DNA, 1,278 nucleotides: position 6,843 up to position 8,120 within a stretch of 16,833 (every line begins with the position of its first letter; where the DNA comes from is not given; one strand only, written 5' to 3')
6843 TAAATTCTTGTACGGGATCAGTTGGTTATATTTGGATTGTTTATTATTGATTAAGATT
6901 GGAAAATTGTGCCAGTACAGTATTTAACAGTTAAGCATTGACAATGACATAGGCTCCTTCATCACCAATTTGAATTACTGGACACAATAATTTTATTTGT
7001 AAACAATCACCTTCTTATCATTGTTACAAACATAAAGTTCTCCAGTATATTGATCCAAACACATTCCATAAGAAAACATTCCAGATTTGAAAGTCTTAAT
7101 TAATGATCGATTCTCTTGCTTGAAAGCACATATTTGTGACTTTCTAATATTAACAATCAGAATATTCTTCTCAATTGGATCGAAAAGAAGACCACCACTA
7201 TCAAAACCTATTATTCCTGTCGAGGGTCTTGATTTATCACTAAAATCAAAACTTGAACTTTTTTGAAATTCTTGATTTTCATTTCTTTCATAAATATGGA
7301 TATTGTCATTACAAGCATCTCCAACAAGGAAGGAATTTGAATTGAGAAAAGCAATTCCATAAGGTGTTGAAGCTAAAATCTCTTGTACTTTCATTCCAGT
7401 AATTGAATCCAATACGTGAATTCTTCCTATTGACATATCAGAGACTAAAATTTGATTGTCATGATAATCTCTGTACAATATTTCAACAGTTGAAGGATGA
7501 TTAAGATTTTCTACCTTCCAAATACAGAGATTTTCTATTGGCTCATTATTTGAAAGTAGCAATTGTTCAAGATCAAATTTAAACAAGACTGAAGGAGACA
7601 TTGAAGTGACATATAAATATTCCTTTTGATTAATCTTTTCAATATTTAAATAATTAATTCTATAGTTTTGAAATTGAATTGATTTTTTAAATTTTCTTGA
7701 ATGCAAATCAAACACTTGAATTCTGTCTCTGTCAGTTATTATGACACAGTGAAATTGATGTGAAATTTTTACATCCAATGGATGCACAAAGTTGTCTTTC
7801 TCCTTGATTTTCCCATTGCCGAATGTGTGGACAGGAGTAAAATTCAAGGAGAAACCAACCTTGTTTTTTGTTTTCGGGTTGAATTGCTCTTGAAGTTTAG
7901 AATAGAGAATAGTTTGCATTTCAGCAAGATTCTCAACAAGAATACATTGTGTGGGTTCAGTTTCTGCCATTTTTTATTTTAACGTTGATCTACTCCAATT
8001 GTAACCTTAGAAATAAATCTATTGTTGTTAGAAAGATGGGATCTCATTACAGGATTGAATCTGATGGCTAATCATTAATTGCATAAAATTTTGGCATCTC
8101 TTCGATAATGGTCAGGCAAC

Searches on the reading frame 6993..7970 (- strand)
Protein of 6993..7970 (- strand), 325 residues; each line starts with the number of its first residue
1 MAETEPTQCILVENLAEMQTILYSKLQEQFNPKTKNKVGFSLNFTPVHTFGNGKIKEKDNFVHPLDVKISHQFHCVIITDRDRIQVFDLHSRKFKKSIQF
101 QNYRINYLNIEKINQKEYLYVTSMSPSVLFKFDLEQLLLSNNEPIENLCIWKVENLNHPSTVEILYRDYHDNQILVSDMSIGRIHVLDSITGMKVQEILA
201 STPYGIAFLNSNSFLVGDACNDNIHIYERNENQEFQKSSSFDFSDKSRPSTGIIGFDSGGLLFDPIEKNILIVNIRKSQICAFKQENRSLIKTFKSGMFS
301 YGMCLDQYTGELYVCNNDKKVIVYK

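Call 15: list_cluster_members(proteins=[P0001, P0002, window:6993-7970:-, window:16099-16758:-])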
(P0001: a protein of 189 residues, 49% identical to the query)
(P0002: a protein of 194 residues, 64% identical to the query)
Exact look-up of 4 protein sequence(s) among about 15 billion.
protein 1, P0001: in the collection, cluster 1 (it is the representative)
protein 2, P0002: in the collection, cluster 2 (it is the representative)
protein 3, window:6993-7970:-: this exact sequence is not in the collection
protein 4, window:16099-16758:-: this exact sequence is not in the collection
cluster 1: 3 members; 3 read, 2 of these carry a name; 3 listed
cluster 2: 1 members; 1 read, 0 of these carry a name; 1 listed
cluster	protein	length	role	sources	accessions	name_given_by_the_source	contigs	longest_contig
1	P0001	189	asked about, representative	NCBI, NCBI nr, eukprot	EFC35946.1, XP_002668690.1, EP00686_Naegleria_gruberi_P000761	predicted protein [Naegleria gruberi] | uncharacterized protein NAEGRDRAFT_76392 [Naegleria gruberi] | XP_002668690.1 predicted protein [Naegleria gruberi strain NEG-M]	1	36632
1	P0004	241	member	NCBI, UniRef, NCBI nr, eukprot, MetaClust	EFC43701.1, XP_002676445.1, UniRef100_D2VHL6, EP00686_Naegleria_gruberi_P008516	predicted protein [Naegleria gruberi] | Predicted protein n=2 Tax=Naegleria gruberi TaxID=5762 RepID=D2VHL6_NAEGR | uncharacterized protein NAEGRDRAFT_68369 [Naegleria gruberi]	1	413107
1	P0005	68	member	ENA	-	-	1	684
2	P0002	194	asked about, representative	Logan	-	-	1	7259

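Call 17: search_protein_families(library=pfam, proteins=[P0004], max_evalue=10)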
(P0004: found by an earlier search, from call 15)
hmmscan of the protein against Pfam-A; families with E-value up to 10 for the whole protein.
P0004 (241 aa): 0 families

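Call 24: find_homologous_proteins(query=A2, max_evalue=1)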
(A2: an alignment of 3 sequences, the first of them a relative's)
Query A2 (3 sequences) (241 aa, profile of the alignment): 4 proteins with E <= 1 among 3536 candidates.
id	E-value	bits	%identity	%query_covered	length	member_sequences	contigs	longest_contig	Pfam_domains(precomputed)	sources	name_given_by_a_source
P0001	4.1e-108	378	100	78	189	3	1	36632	-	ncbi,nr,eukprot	ncbi:predicted protein [Naegleria gruberi]|nr:uncharacterized protein NAEGRDRAFT_76392 [Naegleria gr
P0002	1.6e-89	317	74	63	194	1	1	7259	-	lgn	-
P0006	2.1e-73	265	60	69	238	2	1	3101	-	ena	-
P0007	2.0e-21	94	35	61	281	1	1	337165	-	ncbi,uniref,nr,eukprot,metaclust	ncbi:predicted protein [Naegleria gruberi]|uniref:Predicted protein n=1 Tax=Naegleria gruberi TaxID=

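Call 26: find_encoding_contigs(protein=P0006, flank=5000, max_places=4)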
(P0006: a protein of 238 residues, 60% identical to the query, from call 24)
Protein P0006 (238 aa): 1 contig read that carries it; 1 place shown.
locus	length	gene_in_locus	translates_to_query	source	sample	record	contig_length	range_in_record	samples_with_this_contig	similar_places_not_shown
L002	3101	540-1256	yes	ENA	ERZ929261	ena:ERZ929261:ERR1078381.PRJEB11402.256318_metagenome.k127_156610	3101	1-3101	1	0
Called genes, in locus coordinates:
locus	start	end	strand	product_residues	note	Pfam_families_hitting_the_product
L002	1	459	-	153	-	?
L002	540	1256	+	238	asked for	-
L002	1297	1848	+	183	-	-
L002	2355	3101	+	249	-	?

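Call 27: find_encoding_contigs(protein=P0007, flank=3000, max_places=3)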
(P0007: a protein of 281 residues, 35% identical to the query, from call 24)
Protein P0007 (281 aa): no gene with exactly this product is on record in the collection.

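Call 50: predict_structure(alignment_id=A4)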
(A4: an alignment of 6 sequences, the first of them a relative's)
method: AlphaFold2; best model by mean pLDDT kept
length: 241 residues; sequences in the alignment: 6
mean_pLDDT: 46.8   pTM: 0.49
mean pLDDT of the five models: 46.8, 45.6, 43.9, 36.5, 33.3
residues with pLDDT >= 90: 0; 70-90: 5; 50-70: 93; < 50: 143
segments of 3 or more residues with pLDDT < 50: 1-8, 11-16, 18-23, 33-38, 52-84, 143-160, 183-241
pLDDT, mean of each block of 10 residues (from residue 1): 43 46 53 46 52 44 31 38 51 56 64 61 56 62 37 35 68 57 47 43 32 30 39 34 27
secondary structure, 60 per line:
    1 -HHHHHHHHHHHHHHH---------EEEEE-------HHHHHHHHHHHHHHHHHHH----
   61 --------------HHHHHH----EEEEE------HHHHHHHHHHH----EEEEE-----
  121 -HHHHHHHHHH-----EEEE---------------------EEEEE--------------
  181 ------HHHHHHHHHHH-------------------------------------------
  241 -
elements in order: H2-16 E26-30 H38-56 H75-80 E85-89 H96-106 E111-115 H122-131 E137-140 E162-166 H187-197

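Call 67: fold_search(model_id=the predicted structure, library=pdb)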
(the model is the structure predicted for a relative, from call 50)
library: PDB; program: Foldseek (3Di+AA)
matches with E <= 10: 325; with E <= 0.001: 0
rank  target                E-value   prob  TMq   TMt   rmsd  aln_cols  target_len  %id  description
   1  2ux8_H                2.5e-02  0.44  0.26  0.26  10.5       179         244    9  Crystal Structure of Sphingomonas elodea ATCC 31461 Glucose-1- phosphate uridylyltransferase in Complex with glucose-1 (released 2007-05-22)
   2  5xhw                  4.3e-02  0.30  0.24  0.26  12.1       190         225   13  Crystal structure of HddC from Yersinia pseudotuberculosis (released 2018-04-25)
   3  2ux8_F                7.3e-02  0.23  0.24  0.21  11.3       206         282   11  Crystal Structure of Sphingomonas elodea ATCC 31461 Glucose-1- phosphate uridylyltransferase in Complex with glucose-1 (released 2007-05-22)
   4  7msn_A                8.3e-02  0.14  0.21  0.15  13.1       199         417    8  SunS glycosin S-glycosyltransferase (released 2022-04-13)
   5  6o85_A                8.8e-02  0.18  0.19  0.12  10.6       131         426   14  Electron cryo-microscopy of the eukaryotic translation initiation factor 2B bound to eukaryotic translation initiation (released 2019-05-15)
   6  9nyf_A                9.4e-02  0.25  0.25  0.21  12.8       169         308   11  Cryo-EM structure of the glycosyltransferase GtrB (tetramer volume) (released 2025-12-17)
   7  4ho9_A                1.0e-01  0.25  0.27  0.23   9.6       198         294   10  Crystal structure of glucose 1-phosphate thymidylyltransferase from Aneurinibacillus thermoaerophilus complexed with U (released 2013-10-23)
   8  6n0u_A                1.0e-01  0.23  0.27  0.23  12.3       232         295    8  Crystal structure of a glucose-1-phosphate thymidylyltransferase from Burkholderia phymatum bound to 2'-deoxy-thymidin (released 2018-11-21)
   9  7msn_B                1.1e-01  0.18  0.25  0.17  11.5       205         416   11  SunS glycosin S-glycosyltransferase (released 2022-04-13)
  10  1lvw_D                1.3e-01  0.21  0.28  0.24  12.4       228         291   10  Crystal structure of glucose-1-phosphate thymidylyltransferase, RmlA, complex with dTDP (released 2003-07-29)
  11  2ux8_E                1.3e-01  0.20  0.26  0.23  10.4       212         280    8  Crystal Structure of Sphingomonas elodea ATCC 31461 Glucose-1- phosphate uridylyltransferase in Complex with glucose-1 (released 2007-05-22)
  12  4b2x_A                1.4e-01  0.18  0.26  0.22  13.3       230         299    9  Pseudomonas aeruginosa RmlA in complex with allosteric inhibitor (released 2012-10-31)
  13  5fts_A                1.6e-01  0.18  0.27  0.23  13.6       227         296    8  Pseudomonas aeruginosa RmlA in complex with allosteric inhibitor (released 2017-02-22)
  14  2ux8_G                1.7e-01  0.18  0.23  0.20  11.5       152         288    8  Crystal Structure of Sphingomonas elodea ATCC 31461 Glucose-1- phosphate uridylyltransferase in Complex with glucose-1 (released 2007-05-22)
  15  2ux8_B                2.0e-01  0.18  0.26  0.23  11.4       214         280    8  Crystal Structure of Sphingomonas elodea ATCC 31461 Glucose-1- phosphate uridylyltransferase in Complex with glucose-1 (released 2007-05-22)
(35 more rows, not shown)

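Call 71: find_encoding_contigs(protein=window:6996-7970:-, flank=2000, max_places=3)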
Protein seq(325 aa) (325 aa): no gene with exactly this product is on record in the collection.

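Call 72: find_encoding_contigs(protein=P0004, flank=2500, max_places=2)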
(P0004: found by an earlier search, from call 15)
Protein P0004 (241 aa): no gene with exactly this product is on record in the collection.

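Call 73: search_protein_families(library=pfam, proteins=[window:6996-7970:-], max_evalue=0.01)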
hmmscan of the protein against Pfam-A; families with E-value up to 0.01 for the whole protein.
seq(325 aa): 1 family
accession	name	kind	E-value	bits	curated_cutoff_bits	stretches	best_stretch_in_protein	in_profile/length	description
PF24807.1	WD40_CDC20-Fz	-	0.0095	15.7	200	0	68-126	58-113/292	CDC20/Fizzy WD40 domain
